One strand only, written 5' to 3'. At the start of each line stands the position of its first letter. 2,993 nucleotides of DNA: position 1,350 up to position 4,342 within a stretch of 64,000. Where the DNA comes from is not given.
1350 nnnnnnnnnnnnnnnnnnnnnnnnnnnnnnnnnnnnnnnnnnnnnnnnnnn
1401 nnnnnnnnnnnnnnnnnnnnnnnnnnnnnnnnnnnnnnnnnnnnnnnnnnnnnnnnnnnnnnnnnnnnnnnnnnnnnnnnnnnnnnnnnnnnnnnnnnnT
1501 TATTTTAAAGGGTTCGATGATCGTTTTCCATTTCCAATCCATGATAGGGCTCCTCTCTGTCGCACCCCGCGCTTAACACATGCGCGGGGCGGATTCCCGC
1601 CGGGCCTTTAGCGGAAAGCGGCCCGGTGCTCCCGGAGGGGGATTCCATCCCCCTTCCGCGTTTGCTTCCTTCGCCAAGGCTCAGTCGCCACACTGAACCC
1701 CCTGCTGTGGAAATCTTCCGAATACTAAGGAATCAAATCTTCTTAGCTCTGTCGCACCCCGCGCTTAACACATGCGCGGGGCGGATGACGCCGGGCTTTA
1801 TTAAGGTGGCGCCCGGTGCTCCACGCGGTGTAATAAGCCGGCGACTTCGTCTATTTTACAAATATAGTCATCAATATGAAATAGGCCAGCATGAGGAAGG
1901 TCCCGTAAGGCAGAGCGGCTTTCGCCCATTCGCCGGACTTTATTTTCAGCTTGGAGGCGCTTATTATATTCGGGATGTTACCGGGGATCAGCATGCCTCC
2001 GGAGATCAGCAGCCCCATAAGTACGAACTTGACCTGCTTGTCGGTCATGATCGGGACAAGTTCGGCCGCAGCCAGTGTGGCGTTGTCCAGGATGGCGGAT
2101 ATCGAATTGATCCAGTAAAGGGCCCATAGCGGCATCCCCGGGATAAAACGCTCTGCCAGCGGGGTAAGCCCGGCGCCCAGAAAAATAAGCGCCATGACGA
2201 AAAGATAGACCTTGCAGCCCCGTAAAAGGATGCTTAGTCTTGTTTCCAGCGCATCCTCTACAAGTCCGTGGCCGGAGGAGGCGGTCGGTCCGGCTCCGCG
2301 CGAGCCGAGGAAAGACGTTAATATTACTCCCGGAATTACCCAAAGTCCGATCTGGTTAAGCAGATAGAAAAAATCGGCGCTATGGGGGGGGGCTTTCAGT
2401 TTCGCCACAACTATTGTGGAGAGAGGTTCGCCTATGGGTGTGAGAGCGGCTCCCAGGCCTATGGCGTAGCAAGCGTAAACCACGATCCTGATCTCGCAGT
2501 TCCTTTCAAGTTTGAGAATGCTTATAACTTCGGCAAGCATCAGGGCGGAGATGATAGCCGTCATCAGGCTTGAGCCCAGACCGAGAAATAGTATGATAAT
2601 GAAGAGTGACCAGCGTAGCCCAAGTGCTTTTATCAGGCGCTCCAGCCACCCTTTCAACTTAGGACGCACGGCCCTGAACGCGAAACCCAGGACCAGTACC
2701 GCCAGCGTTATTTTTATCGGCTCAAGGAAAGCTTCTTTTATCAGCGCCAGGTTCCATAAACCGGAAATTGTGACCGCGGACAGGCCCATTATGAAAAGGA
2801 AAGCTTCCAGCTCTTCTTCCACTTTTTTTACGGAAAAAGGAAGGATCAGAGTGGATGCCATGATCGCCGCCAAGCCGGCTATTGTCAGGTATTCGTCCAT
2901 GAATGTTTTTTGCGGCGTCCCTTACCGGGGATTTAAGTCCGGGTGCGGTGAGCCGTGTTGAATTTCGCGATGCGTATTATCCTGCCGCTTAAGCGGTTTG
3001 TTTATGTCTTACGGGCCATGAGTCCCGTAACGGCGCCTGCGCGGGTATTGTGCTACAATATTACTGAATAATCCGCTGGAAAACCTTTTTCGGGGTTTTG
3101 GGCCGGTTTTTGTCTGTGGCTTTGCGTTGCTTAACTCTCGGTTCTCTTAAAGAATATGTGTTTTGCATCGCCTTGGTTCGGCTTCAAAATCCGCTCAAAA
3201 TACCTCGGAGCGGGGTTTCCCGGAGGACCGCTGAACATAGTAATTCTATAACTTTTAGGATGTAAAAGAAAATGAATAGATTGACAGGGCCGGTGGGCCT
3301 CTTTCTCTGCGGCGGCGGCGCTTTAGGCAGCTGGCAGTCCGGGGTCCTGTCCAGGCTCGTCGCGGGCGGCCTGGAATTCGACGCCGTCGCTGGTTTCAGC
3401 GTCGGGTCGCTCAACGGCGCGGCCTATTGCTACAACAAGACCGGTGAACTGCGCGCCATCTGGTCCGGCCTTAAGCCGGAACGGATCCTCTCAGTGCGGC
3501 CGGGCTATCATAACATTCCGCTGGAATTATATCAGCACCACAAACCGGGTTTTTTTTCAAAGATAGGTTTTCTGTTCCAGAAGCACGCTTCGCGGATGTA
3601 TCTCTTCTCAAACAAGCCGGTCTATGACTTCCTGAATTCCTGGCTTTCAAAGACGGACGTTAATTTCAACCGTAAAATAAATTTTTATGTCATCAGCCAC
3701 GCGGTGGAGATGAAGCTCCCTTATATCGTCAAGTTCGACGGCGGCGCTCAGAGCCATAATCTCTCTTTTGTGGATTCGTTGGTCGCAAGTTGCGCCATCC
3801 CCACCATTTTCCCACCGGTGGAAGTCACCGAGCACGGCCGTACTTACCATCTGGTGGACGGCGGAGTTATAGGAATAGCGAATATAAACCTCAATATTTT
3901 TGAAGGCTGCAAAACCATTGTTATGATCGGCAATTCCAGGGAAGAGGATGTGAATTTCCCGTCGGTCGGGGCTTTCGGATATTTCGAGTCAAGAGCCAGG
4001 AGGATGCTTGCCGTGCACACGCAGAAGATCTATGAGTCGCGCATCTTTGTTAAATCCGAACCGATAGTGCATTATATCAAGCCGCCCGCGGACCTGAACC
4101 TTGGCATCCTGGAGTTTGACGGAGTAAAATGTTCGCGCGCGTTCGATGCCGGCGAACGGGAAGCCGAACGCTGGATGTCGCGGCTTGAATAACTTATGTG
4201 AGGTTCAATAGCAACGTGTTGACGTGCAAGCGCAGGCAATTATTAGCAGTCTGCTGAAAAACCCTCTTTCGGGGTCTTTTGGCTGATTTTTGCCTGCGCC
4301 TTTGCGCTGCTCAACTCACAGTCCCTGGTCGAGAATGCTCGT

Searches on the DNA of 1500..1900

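Call 14: search_rna_families(source=window, start=1500, end=1900, threshold=evalue, max_evalue=10, show_alignments=3)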
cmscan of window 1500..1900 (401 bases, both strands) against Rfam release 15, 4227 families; matches with E-value up to 10: 5.
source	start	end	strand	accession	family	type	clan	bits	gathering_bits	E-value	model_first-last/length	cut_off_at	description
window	1557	1661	+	RF02829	Scr4115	Gene; sRNA;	-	17.7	58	6.5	1-109/109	no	Streptomyces RNA 4115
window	1526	1595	+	RF02784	SorX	Gene; sRNA;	-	15.8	46.6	0.32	1-73/73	no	Singlet oxygen resistance RNA X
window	1781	1857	+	RF01394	isrK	Gene; sRNA;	-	15.6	50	0.47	1-77/77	no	isrK Hfq binding RNA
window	1860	1900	-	RF01430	snoR134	Gene; snRNA; snoRNA; HACA-box;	-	12.9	40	3.6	109-149/149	5'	small nucleolar RNA snoR134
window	1637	1652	-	RF01734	Fluoride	Cis-reg; riboswitch;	-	11.7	34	1.5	10-25/64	no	Fluoride riboswitch aptamer (crcB RNA motif)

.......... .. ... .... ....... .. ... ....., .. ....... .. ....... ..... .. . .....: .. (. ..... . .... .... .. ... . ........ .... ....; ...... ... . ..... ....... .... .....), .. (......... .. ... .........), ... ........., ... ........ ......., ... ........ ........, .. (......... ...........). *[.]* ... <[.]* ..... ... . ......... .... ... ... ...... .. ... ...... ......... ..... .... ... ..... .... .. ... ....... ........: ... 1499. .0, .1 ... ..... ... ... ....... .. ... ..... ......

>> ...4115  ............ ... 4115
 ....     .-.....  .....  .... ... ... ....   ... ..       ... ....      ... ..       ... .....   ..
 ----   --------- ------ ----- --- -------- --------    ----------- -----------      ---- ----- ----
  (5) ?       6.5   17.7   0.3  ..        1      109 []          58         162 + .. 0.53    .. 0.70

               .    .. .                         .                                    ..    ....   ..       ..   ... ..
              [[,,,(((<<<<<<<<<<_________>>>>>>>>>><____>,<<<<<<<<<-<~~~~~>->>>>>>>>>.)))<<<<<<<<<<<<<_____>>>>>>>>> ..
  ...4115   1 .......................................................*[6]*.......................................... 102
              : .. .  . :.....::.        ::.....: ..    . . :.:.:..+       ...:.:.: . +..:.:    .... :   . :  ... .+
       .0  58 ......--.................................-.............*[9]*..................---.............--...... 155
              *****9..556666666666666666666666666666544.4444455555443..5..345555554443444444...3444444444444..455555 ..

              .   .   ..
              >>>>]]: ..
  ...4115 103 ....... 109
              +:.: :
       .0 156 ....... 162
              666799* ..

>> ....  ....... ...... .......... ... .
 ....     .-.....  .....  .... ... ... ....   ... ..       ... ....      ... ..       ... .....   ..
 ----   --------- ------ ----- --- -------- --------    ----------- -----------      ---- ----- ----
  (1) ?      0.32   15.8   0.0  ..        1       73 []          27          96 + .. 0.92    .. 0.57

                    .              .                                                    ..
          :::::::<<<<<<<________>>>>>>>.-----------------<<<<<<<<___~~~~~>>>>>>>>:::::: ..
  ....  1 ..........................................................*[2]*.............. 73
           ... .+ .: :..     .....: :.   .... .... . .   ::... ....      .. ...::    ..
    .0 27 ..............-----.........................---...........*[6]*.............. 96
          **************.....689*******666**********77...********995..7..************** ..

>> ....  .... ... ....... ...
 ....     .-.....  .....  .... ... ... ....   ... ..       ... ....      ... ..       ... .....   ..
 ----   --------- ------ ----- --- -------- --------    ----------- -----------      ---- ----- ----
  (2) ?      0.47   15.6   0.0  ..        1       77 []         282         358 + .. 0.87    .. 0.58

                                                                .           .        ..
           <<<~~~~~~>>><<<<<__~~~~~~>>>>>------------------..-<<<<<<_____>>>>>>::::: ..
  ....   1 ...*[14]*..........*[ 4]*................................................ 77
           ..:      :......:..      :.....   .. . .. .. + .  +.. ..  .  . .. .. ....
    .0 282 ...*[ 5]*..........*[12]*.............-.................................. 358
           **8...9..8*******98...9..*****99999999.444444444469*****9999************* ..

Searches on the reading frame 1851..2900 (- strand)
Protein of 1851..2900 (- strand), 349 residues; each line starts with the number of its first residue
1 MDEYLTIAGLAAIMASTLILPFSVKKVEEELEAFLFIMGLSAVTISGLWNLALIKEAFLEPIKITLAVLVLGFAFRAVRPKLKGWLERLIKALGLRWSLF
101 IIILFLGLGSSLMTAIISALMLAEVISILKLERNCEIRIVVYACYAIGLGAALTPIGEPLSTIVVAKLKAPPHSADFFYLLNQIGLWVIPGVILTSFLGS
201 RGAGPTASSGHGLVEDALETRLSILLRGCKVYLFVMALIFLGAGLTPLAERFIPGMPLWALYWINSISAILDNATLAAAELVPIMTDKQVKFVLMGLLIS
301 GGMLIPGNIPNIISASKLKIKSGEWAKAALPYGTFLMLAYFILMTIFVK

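Call 6: search_protein_families(library=pfam, proteins=[window:1851-2900:-])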
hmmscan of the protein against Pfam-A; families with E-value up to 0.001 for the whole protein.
window:1851-2900:- (349 aa): 1 family
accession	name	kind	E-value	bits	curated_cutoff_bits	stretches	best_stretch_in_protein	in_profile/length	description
PF07854.18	DUF1646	-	1.7e-106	357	21.4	1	8-345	2-345/347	Protein of unknown function (DUF1646)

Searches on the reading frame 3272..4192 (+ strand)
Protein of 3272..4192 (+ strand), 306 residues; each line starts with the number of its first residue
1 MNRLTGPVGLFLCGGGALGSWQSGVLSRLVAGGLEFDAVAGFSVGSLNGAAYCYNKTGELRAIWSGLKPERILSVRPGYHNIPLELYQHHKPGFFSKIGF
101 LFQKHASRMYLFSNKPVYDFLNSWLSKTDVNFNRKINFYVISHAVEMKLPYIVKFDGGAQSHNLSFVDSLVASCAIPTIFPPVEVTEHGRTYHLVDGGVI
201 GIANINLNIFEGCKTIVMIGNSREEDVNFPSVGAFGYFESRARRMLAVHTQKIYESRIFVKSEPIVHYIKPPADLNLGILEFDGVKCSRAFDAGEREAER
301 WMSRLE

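Call 6: search_protein_families(library=pfam, proteins=[window:3272-4192:+])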
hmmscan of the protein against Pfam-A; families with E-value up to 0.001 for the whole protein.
window:3272-4192:+ (306 aa): 1 family
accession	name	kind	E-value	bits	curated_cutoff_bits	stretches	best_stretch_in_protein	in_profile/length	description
PF01734.28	Patatin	-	3.3e-22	80.1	27.7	1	10-200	1-182/191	Patatin-like phospholipase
